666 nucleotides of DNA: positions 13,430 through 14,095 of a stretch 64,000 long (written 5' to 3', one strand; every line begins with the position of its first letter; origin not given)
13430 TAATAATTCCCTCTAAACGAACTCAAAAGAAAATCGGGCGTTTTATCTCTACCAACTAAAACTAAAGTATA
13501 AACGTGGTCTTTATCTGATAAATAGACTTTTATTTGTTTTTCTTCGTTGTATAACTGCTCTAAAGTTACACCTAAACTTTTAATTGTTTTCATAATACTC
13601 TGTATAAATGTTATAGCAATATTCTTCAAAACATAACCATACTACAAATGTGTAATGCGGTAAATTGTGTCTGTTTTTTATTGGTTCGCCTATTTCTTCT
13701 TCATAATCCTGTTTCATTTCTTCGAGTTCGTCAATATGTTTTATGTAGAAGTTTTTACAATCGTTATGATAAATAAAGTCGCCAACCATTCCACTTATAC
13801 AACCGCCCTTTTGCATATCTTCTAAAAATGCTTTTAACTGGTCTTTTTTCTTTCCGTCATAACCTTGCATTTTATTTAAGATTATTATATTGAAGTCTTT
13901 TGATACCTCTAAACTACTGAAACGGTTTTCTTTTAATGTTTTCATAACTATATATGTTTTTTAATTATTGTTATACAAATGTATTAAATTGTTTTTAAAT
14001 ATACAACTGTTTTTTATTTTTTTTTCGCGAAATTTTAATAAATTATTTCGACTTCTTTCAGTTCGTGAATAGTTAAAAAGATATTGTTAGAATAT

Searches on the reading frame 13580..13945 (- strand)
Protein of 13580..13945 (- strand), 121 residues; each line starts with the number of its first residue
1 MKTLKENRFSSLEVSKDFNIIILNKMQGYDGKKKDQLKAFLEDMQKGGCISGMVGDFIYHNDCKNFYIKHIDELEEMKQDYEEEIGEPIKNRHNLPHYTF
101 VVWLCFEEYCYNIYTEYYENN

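Call 67: search_protein_families(library=phrogs, proteins=[window:13580-13945:-], max_evalue=0.001)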
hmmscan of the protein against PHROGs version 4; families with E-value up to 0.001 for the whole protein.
window:13580-13945:- (121 aa): 2 families
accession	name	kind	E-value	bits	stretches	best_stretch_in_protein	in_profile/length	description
phrog_2543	-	unknown function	1.7e-10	42.2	1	33-87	9-63/157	-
phrog_27501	-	unknown function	3e-10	41.5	1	22-116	10-103/185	-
